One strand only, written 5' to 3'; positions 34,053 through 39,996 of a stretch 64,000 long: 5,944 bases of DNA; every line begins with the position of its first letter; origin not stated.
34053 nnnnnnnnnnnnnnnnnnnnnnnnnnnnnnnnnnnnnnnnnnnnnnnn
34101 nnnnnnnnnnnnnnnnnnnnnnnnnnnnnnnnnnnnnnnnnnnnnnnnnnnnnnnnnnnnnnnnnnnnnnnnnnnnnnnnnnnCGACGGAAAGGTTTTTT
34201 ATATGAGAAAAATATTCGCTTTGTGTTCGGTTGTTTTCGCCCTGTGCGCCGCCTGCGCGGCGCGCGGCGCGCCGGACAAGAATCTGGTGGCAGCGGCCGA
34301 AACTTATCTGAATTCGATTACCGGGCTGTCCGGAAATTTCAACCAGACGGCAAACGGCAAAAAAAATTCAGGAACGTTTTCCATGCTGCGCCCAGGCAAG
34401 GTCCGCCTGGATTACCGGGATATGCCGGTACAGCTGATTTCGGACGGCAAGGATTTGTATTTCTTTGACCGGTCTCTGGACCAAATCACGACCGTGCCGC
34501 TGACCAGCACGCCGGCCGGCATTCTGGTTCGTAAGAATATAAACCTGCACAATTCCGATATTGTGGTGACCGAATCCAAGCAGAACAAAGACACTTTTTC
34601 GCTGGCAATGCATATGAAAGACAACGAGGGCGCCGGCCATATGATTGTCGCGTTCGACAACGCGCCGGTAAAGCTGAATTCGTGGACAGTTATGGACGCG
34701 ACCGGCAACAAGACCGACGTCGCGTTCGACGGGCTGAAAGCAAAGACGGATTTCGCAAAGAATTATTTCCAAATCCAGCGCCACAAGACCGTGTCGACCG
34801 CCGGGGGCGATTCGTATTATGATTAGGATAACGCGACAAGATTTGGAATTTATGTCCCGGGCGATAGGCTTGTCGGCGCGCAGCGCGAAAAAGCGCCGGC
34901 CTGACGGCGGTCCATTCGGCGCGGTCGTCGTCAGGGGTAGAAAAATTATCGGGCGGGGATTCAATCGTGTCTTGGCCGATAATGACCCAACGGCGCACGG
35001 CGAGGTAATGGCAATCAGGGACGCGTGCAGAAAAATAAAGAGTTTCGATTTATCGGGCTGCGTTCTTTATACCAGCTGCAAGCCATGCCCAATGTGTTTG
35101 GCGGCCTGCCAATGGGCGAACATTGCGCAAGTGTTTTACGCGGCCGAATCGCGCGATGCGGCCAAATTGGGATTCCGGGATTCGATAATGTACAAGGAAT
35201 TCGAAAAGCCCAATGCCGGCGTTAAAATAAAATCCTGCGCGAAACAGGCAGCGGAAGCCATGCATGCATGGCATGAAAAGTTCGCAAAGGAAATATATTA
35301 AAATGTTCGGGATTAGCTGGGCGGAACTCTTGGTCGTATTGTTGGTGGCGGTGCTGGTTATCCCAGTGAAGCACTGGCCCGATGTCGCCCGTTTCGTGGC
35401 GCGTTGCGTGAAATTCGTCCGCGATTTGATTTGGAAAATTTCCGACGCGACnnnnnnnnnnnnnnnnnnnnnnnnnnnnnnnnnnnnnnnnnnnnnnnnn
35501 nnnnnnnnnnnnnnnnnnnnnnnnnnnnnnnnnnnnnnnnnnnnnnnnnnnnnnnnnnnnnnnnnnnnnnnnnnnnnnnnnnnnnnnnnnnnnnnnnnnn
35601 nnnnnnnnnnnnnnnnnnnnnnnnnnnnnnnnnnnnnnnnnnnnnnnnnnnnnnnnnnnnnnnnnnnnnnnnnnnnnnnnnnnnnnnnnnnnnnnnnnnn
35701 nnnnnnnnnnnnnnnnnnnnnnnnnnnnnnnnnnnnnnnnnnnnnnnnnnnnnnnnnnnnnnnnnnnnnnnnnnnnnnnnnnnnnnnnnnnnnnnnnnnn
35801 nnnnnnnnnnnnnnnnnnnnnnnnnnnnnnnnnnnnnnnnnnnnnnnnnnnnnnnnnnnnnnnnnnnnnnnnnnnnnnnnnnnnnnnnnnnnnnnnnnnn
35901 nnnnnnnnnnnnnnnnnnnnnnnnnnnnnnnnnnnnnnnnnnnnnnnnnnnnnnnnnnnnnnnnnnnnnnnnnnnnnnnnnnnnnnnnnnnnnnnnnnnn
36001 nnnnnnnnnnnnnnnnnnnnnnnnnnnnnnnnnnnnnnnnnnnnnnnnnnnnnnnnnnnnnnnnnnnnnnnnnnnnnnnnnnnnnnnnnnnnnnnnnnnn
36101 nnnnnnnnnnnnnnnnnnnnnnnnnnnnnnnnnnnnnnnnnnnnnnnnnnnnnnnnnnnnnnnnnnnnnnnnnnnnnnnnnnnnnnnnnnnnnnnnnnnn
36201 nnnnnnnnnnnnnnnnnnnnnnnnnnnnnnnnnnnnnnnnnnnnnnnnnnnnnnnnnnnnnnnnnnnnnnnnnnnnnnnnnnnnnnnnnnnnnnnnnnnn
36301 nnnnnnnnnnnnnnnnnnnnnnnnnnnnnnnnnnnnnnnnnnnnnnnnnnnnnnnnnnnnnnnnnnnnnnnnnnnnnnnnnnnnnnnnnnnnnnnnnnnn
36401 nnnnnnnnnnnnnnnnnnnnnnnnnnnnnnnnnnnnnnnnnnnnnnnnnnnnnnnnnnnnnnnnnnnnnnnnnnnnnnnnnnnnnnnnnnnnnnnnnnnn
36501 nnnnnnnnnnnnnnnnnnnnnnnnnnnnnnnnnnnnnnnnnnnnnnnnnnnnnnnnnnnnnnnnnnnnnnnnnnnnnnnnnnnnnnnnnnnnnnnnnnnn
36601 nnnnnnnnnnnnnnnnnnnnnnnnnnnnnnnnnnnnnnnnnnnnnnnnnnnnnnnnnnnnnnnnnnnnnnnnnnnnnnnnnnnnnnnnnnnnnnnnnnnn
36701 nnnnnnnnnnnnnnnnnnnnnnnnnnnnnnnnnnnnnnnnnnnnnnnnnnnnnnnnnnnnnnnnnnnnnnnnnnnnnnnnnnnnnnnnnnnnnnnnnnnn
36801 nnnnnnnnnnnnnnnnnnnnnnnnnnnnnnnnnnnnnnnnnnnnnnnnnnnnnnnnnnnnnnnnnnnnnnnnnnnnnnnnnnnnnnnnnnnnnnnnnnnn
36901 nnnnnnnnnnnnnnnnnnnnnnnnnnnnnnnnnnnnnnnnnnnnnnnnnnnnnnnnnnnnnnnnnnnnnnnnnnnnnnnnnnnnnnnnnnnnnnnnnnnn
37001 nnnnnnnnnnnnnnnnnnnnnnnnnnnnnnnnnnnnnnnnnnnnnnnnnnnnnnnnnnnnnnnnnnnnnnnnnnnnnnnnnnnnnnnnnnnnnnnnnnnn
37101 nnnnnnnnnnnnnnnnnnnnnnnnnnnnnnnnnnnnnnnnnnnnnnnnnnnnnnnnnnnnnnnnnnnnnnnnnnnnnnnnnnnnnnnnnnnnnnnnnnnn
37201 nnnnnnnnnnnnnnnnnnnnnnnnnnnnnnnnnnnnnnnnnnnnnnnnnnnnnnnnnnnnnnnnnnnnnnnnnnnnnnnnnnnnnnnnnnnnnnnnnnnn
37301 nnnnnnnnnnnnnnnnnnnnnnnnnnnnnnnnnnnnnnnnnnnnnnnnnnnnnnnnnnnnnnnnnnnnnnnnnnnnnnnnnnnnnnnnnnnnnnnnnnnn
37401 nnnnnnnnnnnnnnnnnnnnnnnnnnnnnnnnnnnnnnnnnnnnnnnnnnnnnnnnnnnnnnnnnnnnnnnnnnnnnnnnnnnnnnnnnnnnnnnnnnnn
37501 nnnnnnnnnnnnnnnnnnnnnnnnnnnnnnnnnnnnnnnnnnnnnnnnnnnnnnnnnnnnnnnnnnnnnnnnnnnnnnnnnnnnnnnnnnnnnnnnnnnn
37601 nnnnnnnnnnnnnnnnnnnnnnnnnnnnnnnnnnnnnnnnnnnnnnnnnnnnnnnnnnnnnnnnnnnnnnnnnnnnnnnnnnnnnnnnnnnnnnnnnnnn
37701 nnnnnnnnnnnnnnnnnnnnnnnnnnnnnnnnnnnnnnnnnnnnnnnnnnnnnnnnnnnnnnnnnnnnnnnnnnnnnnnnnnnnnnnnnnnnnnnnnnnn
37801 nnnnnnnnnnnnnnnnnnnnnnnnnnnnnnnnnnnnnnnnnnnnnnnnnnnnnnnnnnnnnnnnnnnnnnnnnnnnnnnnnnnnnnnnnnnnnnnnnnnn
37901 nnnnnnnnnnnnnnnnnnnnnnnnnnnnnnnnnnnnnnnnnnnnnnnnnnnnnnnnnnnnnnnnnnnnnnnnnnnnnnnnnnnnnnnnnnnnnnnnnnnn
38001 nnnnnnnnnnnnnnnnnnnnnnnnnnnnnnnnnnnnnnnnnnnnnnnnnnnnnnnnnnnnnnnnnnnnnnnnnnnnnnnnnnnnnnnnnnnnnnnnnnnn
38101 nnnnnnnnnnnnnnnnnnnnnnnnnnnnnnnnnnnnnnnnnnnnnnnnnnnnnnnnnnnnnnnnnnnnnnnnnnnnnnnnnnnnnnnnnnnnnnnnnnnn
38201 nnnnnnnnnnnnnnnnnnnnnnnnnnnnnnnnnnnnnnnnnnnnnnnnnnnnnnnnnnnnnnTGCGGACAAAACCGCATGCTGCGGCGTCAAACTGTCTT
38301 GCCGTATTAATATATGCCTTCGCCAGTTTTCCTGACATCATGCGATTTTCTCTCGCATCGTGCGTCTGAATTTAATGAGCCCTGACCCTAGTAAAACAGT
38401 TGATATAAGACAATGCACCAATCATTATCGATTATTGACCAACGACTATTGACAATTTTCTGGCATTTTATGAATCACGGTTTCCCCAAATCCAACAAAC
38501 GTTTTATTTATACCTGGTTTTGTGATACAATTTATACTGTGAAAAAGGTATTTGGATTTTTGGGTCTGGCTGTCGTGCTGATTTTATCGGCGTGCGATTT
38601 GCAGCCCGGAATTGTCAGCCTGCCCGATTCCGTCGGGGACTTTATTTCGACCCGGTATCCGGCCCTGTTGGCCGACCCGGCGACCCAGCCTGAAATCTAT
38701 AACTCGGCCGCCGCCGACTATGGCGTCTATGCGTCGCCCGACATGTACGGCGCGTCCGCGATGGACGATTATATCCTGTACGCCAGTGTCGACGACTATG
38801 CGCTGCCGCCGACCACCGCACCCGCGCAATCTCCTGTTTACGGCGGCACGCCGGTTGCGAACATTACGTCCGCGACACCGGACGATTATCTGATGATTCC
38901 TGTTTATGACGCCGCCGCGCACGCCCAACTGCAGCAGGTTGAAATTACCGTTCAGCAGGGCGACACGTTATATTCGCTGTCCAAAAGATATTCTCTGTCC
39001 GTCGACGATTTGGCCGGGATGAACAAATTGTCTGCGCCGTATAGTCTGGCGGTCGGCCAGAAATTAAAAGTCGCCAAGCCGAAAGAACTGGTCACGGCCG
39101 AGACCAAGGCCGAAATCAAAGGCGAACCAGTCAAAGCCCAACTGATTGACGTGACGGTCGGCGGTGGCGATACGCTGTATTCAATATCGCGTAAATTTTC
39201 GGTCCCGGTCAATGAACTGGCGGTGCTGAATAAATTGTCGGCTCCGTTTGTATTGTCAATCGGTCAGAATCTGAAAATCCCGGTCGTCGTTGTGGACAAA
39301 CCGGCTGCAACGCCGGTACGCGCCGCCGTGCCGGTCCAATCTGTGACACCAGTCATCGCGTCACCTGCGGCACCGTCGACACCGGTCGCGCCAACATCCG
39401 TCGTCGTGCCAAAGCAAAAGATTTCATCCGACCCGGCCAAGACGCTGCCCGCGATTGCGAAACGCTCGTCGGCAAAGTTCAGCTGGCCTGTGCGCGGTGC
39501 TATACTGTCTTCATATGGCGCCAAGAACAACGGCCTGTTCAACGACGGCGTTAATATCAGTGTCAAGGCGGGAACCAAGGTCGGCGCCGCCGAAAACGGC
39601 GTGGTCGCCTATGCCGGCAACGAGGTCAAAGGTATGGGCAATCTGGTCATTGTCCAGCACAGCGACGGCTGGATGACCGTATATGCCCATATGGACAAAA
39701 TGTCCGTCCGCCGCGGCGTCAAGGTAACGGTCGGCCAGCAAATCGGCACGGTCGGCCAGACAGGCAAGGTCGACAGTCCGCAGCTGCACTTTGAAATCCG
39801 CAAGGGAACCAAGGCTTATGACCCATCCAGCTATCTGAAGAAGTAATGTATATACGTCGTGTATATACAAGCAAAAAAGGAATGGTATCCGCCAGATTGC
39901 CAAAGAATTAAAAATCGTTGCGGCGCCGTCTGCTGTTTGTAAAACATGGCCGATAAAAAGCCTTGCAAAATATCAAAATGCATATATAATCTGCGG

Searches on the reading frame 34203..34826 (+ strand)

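Call 16: search_protein_families(library=pfam, proteins=[window:34203-34826:+], max_evalue=0.01)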
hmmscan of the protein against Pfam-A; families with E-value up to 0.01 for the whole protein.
window:34203-34826:+ (207 aa): 1 family
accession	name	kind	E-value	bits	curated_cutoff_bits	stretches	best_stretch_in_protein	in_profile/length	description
PF03548.22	LolA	-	4e-26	92.2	23.6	1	38-191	2-164/165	Outer membrane lipoprotein carrier protein LolA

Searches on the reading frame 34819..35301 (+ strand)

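Call 16: search_protein_families(library=pfam, proteins=[window:34819-35301:+], max_evalue=0.01)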
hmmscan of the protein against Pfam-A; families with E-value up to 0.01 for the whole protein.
window:34819-35301:+ (160 aa): 2 families
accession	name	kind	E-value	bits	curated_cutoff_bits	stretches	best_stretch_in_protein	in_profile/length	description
PF00383.29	dCMP_cyt_deam_1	-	1e-24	86.8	25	1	6-108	2-101/102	Cytidine and deoxycytidylate deaminase zinc-binding region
PF14437.12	MafB19-deam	-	1.5e-20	74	27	1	28-140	20-130/142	MafB19-like deaminase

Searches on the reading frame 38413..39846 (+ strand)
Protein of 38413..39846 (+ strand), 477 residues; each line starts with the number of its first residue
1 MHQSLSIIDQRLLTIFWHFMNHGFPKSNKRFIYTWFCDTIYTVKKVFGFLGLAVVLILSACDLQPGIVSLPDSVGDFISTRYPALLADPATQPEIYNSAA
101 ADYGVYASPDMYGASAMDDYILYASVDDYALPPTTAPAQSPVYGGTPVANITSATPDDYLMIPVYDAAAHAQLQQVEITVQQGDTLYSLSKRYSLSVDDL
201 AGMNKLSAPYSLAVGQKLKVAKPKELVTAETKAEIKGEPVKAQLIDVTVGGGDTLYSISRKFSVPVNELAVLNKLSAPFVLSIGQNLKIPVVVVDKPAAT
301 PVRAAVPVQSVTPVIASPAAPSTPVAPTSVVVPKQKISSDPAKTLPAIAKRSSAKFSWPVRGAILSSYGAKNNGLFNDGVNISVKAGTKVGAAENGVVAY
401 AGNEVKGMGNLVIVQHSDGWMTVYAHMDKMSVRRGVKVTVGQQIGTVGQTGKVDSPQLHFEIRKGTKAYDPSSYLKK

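Call 16: search_protein_families(library=pfam, proteins=[window:38413-39846:+], max_evalue=0.01)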
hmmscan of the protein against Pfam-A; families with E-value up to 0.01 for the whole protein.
window:38413-39846:+ (477 aa): 4 families
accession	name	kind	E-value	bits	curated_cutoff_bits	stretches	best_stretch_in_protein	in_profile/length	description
PF01551.29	Peptidase_M23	-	6.6e-30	103.6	28.7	1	376-471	2-96/96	Peptidase family M23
PF01476.26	LysM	-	1.1e-27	96.1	20.9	2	178-220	1-42/43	LysM domain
PF04225.17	LysM_OapA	-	0.0043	17.6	22.3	0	177-220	4-51/85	Opacity-associated protein A LysM-like domain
PF23473.1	LysM3_LYK4_5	-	0.0071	16.8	29.3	0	249-277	7-35/48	LYK4/5 LysM3 domain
